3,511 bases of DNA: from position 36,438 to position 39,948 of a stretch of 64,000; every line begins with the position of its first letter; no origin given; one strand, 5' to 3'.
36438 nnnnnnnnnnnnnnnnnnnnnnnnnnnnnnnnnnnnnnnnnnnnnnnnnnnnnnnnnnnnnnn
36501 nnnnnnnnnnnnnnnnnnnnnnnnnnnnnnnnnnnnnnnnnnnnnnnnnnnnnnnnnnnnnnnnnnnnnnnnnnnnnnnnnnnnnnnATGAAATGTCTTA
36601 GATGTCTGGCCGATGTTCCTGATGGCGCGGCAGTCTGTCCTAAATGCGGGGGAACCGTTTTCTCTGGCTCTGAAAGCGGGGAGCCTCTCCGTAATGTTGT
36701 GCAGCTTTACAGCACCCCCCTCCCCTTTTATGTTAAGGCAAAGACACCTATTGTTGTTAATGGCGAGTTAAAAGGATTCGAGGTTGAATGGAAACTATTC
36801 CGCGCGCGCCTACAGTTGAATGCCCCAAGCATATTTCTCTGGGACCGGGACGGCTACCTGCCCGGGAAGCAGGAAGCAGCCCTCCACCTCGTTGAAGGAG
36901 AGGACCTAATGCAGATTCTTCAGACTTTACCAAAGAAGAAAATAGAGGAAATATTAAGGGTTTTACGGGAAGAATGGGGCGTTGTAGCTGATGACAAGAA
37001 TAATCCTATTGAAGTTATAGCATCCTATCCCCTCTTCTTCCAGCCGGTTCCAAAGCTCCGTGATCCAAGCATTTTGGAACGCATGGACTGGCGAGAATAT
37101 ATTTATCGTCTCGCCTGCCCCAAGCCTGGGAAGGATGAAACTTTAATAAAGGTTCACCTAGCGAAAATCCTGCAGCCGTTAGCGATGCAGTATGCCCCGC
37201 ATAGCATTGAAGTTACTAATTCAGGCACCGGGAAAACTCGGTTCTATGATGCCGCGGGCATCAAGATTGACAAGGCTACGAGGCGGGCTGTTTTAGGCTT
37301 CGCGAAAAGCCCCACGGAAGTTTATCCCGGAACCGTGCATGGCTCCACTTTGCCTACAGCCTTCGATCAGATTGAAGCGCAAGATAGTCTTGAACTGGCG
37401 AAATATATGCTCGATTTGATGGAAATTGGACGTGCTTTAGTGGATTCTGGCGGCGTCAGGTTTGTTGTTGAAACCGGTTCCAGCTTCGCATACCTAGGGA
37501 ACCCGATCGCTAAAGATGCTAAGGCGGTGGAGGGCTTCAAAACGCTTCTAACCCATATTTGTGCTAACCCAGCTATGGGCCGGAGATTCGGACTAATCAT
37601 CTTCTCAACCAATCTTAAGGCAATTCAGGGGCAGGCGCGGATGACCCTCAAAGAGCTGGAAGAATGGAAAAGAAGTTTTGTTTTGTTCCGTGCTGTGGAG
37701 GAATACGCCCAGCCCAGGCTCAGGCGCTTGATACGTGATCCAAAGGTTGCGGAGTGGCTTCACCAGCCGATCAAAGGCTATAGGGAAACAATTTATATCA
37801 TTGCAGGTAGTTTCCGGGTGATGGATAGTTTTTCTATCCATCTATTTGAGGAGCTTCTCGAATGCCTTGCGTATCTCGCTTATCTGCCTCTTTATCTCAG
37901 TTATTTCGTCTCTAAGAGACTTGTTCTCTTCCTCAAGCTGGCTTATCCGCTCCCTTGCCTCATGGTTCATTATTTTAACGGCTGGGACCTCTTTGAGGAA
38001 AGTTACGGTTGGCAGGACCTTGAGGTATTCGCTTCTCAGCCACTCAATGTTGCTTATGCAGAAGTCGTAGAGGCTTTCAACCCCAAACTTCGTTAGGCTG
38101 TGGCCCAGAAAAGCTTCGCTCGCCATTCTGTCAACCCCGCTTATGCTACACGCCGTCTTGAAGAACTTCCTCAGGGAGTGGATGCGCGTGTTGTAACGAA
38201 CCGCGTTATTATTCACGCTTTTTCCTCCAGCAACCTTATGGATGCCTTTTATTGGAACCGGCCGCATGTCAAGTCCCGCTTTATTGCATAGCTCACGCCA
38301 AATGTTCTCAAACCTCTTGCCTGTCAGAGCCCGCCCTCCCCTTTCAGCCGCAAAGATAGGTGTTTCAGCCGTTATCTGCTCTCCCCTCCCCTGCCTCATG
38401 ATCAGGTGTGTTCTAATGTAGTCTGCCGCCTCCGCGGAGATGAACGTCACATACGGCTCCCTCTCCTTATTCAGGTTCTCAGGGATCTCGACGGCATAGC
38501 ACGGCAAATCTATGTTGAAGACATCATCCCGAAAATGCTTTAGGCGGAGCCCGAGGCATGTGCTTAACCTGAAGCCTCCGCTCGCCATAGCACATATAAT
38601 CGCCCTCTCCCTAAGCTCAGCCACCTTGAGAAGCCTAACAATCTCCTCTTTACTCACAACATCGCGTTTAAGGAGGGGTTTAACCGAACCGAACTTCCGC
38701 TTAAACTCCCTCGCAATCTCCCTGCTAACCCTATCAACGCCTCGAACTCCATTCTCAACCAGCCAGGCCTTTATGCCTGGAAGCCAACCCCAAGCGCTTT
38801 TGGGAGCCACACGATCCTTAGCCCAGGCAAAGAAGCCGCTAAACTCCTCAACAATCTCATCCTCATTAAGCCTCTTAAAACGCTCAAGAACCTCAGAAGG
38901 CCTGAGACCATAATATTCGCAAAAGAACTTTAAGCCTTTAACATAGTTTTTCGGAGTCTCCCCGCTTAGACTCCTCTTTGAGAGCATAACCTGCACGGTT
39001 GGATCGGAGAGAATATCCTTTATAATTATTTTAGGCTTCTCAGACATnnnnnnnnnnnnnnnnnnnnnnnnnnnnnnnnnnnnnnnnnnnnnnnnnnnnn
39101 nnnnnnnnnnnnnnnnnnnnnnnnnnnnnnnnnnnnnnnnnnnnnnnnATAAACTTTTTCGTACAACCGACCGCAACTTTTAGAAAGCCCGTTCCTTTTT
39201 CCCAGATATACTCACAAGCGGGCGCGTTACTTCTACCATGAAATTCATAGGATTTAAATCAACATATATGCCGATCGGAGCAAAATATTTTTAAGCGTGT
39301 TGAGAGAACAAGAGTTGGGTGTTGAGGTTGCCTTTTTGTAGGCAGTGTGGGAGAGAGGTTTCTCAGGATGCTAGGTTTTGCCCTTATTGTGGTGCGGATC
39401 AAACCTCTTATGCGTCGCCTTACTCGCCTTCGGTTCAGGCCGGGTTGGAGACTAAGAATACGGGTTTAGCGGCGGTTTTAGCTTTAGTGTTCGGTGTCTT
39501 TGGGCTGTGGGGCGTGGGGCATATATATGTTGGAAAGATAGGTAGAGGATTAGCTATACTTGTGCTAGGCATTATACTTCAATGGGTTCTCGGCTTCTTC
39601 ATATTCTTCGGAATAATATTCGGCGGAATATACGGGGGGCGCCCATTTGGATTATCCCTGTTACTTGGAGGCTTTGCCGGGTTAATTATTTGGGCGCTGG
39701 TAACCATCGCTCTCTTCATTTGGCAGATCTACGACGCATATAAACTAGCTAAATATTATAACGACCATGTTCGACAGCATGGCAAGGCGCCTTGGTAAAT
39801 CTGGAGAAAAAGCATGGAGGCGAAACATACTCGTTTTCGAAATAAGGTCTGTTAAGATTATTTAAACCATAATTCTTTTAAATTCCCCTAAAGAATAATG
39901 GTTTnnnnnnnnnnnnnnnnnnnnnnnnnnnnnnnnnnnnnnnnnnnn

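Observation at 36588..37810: Highly divergent MCM/BrxL-like helicase with Zn ribbon and a D-Q Walker B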

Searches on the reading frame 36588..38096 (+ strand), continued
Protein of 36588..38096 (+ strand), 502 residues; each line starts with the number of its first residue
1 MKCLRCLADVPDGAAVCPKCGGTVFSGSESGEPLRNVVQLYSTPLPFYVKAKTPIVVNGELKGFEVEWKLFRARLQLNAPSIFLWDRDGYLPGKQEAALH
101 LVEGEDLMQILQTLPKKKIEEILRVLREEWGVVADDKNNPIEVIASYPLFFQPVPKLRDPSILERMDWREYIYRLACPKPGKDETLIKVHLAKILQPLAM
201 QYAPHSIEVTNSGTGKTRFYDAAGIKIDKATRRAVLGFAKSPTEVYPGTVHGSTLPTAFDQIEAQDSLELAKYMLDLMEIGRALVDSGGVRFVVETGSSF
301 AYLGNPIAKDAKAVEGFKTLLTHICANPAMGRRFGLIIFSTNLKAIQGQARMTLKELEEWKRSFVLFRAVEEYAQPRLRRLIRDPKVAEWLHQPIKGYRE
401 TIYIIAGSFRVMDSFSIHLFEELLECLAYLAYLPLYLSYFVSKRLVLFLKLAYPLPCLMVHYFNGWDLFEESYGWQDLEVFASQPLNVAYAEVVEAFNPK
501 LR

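Call 51: search_dna_similar(query=P0169, collection=phages, mode=protein, max_evalue=0.001, max_rows=15)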
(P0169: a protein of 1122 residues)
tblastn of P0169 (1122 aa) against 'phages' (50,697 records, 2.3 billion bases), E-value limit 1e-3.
Records with a match: 410; places in all: 411; records where one place covers at least 80% of the query: 0.
Best place of each record, by identity: <60% 410.
By first word of the organism name: Escherichia 61; Salmonella 56; Microbacterium 50; Enterococcus 36; Arthrobacter 36; Bacteriophage 35; Helicobacter 30; Enterobacter 17; Bacillus 13; Synechococcus 13; and 17 more.
By host as written in the record: - 38; Escherichia coli 35; Microbacterium foliorum NRRL B-24224 30; Arthrobacter globiformis B-2979 27; Salmonella enterica subsp. enterica serovar Typhi 27; Helicobacter pylori 21; Microbacterium foliorum NRRL B-24224 SEA 15; Enterococcus faecalis 12; and 102 more.
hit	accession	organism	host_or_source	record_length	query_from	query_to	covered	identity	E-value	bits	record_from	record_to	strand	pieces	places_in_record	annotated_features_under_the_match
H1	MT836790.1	Bacteriophage sp.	human fecal samples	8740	7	356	31%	26.1%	1e-14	86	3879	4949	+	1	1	record has no annotation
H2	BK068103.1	Porphyromonas phage phage022a_WW2931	Porphyromonas gingivalis WW2931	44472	8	393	34%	23.5%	2e-17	95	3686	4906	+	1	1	DNA primase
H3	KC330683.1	Bacillus phage Finn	Bacillus pumilus BL8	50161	3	365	32%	24.3%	6e-10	70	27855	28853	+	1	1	primase | hypothetical protein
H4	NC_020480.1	Bacillus phage Finn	Bacillus pumilus BL8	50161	3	365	32%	24.3%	6e-10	70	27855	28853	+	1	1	primase | hypothetical protein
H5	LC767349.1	Helicobacter phage KHP40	Helicobacter pylori strain KMT83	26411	28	392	33%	23.8%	5e-6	57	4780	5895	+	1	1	putative primase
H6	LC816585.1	Helicobacter phage KHP40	Helicobacter pylori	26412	28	392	33%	23.8%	5e-6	57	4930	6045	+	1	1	hypothetical protein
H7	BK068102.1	Porphyromonas phage phage021a_SJD5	Porphyromonas gingivalis SJD5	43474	8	355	31%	24.9%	2e-16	91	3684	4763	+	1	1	DNA primase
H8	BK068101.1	Porphyromonas phage phage020a_SJD2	Porphyromonas gingivalis SJD2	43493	8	355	31%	24.9%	2e-16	91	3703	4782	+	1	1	DNA primase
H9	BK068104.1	Porphyromonas phage phage023a_KCOM2797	Porphyromonas gingivalis KCOM 2797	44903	8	355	31%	24.9%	2e-16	91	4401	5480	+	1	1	DNA primase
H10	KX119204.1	Helicobacter phage Sw577G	Helicobacter pylori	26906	28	392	33%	23.6%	2e-5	55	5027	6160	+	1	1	DNA primase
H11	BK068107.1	Porphyromonas phage phage026a_KCOM2802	Porphyromonas gingivalis KCOM 2802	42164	28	394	33%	23.1%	4e-16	90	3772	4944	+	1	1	DNA primase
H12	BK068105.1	Porphyromonas phage phage024a_F0570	Porphyromonas gingivalis F0570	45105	8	355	31%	24.3%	5e-15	87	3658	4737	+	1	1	DNA primase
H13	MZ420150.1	Enterococcus phage vB_EfaM_LG1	Enterococcus faecalis ef118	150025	8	325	28%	26.4%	1e-5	56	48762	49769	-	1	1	record has no annotation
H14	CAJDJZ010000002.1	Enterococcus phage vB_EfaH_149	Zamorano cheese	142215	8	325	28%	26.4%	1e-4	52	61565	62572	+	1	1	DNA primase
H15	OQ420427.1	Enterococcus phage 53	Enterococcus sp.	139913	8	325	28%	26.2%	1e-4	53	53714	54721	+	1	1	DNA primase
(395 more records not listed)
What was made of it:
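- Tried and rejected: tblastn of the Toprim-fused member P0169 against phages matched only its primase part (call 51).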

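Call 78: list_cluster_members(proteins=[P0169, P0174, P0160, P0082, P0198, P0136, P0125, P0089, P0058, P0104])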
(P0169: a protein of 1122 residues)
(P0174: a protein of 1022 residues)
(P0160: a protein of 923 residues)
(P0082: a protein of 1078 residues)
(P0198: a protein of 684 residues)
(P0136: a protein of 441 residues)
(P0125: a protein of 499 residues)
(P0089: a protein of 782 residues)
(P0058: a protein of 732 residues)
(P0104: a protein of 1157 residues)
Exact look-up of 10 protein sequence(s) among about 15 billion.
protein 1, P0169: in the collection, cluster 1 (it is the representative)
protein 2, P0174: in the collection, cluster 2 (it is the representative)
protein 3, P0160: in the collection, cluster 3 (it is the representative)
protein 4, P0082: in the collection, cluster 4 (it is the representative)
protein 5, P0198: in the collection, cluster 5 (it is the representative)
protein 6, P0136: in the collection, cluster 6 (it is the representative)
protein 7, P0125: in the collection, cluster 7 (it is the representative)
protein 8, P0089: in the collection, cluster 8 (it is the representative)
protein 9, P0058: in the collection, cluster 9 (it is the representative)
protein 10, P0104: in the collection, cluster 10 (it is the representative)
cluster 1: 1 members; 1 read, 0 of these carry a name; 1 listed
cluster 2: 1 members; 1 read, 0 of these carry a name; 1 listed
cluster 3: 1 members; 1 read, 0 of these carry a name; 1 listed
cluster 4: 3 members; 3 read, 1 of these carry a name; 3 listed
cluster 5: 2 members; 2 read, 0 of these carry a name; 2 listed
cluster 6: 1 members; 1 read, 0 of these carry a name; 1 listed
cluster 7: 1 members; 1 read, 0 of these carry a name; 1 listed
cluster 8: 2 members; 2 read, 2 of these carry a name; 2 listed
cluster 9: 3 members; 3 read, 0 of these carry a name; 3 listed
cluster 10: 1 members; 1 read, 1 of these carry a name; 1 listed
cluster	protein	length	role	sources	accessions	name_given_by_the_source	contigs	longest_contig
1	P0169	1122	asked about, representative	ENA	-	-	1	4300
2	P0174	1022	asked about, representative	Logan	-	-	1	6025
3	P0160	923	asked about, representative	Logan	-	-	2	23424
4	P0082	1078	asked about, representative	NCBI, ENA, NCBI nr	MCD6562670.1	MAG: bifunctional DNA primase/polymerase [Thermoproteales archaeon] | bifunctional DNA primase/polymerase [Thermoproteales archaeon]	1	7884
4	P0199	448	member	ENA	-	-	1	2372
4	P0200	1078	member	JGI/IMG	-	-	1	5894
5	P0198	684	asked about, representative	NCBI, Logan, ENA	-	-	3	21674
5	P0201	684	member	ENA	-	-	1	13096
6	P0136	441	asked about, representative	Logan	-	-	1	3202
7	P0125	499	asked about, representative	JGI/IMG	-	-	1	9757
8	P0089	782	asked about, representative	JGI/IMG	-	hypothetical protein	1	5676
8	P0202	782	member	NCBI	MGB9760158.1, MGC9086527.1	MAG: hypothetical protein ACP5IT_10075 [Thermoproteota archaeon]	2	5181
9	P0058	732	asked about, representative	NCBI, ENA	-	-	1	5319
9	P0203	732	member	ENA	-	-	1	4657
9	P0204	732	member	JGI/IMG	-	-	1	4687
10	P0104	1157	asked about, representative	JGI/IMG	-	LAGLIDADG-like domain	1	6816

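Call 83: search_protein_families(library=pfam, proteins=[L001:12127-13134:+, L002:12145-13185:+, L003:10081-11037:+, L004:2776-3528:+], max_evalue=0.1)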
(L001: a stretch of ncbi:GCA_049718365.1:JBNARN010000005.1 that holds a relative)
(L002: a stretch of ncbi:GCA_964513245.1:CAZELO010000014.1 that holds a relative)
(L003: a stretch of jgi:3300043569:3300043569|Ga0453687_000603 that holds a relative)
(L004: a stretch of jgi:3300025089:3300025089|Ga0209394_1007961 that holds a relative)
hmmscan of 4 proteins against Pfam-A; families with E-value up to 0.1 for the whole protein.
L001:12127-13134:+ (335 aa): 3 families
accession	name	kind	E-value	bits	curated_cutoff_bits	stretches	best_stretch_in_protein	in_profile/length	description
PF01896.25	DNA_primase_S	-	8.1e-09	36.5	26.8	1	68-178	1-162/163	DNA primase small subunit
PF04104.19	DNA_primase_lrg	-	4.6e-06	26.6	22.4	1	204-309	84-205/266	Eukaryotic and archaeal DNA primase, large subunit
PF21686.3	LigD_Prim-Pol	-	6.6e-05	23.1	27.4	1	55-121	91-159/254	LigD, primase-polymerase domain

L002:12145-13185:+ (346 aa): 3 families
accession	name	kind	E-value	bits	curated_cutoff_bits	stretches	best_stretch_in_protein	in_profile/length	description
PF04104.19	DNA_primase_lrg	-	2e-10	40.9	22.4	1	217-332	72-204/266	Eukaryotic and archaeal DNA primase, large subunit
PF01896.25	DNA_primase_S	-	4.8e-08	34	26.8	1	114-194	44-162/163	DNA primase small subunit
PF21686.3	LigD_Prim-Pol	-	0.0065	16.5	27.4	1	80-155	101-176/254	LigD, primase-polymerase domain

L003:10081-11037:+ (318 aa): 3 families
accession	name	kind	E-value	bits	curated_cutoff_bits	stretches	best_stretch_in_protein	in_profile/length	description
PF01896.25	DNA_primase_S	-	6.5e-07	30.3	26.8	1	148-181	129-162/163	DNA primase small subunit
PF21686.3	LigD_Prim-Pol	-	0.0008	19.5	27.4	1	30-140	70-174/254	LigD, primase-polymerase domain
PF04104.19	DNA_primase_lrg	-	0.00088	19.1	22.4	1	228-309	106-204/266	Eukaryotic and archaeal DNA primase, large subunit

L004:2776-3528:+ (251 aa): 2 families
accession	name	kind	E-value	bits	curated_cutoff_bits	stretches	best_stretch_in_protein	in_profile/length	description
PF01896.25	DNA_primase_S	-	6.9e-06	27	26.8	1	105-186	45-162/163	DNA primase small subunit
PF21712.3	RASSF8-10_RA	-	0.054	14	27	0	19-70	5-56/79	Ras association domain-containing protein 8/10, RA domain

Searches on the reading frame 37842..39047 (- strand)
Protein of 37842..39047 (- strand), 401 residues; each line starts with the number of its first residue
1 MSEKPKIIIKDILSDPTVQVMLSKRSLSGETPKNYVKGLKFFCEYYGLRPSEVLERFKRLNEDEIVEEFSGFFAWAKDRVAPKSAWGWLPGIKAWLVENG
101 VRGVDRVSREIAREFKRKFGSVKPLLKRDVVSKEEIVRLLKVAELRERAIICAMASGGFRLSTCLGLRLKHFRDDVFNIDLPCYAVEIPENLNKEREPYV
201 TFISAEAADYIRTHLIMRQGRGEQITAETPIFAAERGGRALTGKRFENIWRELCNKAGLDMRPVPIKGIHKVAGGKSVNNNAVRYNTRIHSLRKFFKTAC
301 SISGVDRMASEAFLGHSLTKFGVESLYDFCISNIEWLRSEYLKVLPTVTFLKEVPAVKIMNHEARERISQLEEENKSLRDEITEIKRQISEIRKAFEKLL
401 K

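Call 3: search_protein_families(library=pfam, proteins=[window:37842-39047:-], max_evalue=1)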
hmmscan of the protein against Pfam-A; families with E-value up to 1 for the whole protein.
window:37842-39047:- (401 aa): 17 families
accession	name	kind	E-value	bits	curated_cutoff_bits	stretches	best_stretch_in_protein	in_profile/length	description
PF00589.27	Phage_integrase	-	3.4e-09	37.2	27.1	1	131-317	3-157/172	Phage integrase family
PF00170.26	bZIP_1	-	0.0093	16.5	27.6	1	366-394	33-61/64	bZIP transcription factor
PF16034.10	JAKMIP_CC3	-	0.0096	16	30.2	1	350-388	140-178/200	JAKMIP CC3 domain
PF25450.1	Rab11-FIP3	-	0.012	16.3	31.9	1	363-399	58-94/125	Rab11-FIP3-like domain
PF07246.16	Phlebovirus_NSM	-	0.013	15.3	27.2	1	355-395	198-238/264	Phlebovirus nonstructural protein NS-M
PF24245.1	INO80F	-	0.02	15.4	25.1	1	365-395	9-39/47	INO80 complex subunit F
PF22950.1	DUF7026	-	0.027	14.6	28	1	42-69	16-43/50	Domain of unknown function (DUF7026)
PF10211.14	Ax_dynein_light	-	0.062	13.8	26.4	1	362-398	122-158/187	Axonemal dynein light chain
PF04849.18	HAP1_N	-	0.062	12.9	33.9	1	365-399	168-202/307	HAP1 N-terminal conserved region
PF19191.5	HEF_HK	-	0.093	13.7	24.1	1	356-399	5-51/67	HEF_HK domain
PF06009.19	Laminin_II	-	0.093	13.2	33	1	366-396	76-106/138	Laminin Domain II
PF12808.12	Mto2_bdg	-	0.11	13.3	22.3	1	364-383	27-46/52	Micro-tubular organiser Mto1 C-term Mto2-binding region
PF05377.16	FlaC_arch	-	0.14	13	27.8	1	367-397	8-38/55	Flagella accessory protein C (FlaC)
PF07716.20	bZIP_2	-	0.14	12.7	22.3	1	358-387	24-53/54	Basic region leucine zipper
PF10046.14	BLOC1_2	-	0.15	12.8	33.4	1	359-399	27-67/96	Biogenesis of lysosome-related organelles complex-1 subunit 2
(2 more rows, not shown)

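Call 4: search_protein_families(library=ncbifam, proteins=[window:37842-39047:-], max_evalue=1)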
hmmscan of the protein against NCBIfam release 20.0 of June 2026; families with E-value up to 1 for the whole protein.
window:37842-39047:- (401 aa): 10 families
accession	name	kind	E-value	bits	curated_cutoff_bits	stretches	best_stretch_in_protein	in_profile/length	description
NF040815.2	recomb_XerA_Arch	equivalog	1.3e-08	34.8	220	1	25-317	10-243/263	site-specific tyrosine recombinase/integron integrase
TIGR02224.1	recomb_XerC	equivalog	2.1e-06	27.4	335.15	1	24-263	10-236/295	tyrosine recombinase XerC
TIGR02225.1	recomb_XerD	equivalog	7.3e-05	22.2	329.6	1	129-261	102-231/290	site-specific tyrosine recombinase XerD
NF001399.0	PRK00283.1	subfamily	0.0027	17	279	1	19-262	14-240/300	tyrosine recombinase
TIGR02249.1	integrase_gron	subfamily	0.0035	16.7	265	1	130-172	101-143/315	integron integrase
NF011946.0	PRK15417.1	equivalog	0.022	14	435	0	130-173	116-159/337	integron integrase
NF038218.1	IcmG_DotF_IVB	equivalog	0.033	13.8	200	1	355-399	113-157/266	type IVB secretion system protein IcmG/DotF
TIGR04211.1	SH3_and_anchor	equivalog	0.08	12.5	65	1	352-398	66-112/198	TIGR04211 family SH3 domain-containing protein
NF003721.0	PRK05329.1-4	equivalog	0.12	11.3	403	1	277-392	105-223/428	glycerol-3-phosphate dehydrogenase subunit GlpB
NF040697.1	VPA1267_fam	equivalog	0.18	11.9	90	1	362-392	100-130/143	VPA1267 family protein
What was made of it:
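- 37842..39047 (-): Tyrosine integrase, 401 aa, apparently intact. Pfam Phage_integrase 3.4e-9; NCBIfam XerA-like 1.3e-8 (calls 3, 4).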

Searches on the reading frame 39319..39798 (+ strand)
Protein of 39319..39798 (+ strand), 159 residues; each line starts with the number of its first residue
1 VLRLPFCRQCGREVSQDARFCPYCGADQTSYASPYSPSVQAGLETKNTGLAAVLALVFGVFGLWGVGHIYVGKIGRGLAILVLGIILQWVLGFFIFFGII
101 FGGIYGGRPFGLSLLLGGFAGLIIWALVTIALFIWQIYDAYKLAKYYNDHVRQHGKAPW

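Call 3: search_protein_families(library=pfam, proteins=[window:39319-39798:+], max_evalue=1)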
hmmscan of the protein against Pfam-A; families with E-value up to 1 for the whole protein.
window:39319-39798:+ (159 aa): 13 families
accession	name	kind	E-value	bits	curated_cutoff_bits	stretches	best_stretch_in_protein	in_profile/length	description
PF13240.11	Zn_Ribbon_1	-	5.4e-09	36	25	1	6-27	1-22/23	zinc-ribbon domain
PF12773.13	DZR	-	1e-05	26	27.3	1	7-25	27-45/45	Double zinc ribbon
PF13248.11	Zn_ribbon_3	-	3.3e-05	23.6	27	1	7-27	5-25/26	zinc-ribbon domain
PF24460.1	DUF7575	-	0.00016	21.4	28.5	1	7-27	6-26/28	Domain of unknown function (DUF7575)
PF10571.15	UPF0547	-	0.00018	22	29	1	7-25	3-21/26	Uncharacterised protein family UPF0547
PF17032.10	Zn_ribbon_15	-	0.00042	21.5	28.9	1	6-25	54-73/73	zinc-ribbon family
PF01155.25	HypA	-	0.01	16.3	28.9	1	6-31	72-99/112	Hydrogenase/urease nickel incorporation, metallochaperone, hypA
PF14803.11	Zn_ribbon_Nudix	-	0.012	16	25.6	0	6-16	2-12/34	Nudix N-terminal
PF18912.6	DZR_2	-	0.05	13.9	27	1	6-25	9-28/56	Double zinc ribbon domain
PF23451.1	Zn_ribbon_PaaD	-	0.12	12.5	27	1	19-38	15-34/53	PaaD zinc beta ribbon domain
PF12172.15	zf-ChsH2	-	0.2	11.9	23.2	0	20-28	27-35/37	ChsH2, rubredoxin-like zinc ribbon domain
PF24463.1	DUF7577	-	0.22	11.6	28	0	18-26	2-10/27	Domain of unknown function (DUF7577)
PF13920.12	zf-C3HC4_3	-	0.23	11.7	27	1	6-27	25-45/49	Zinc finger, C3HC4 type (RING finger)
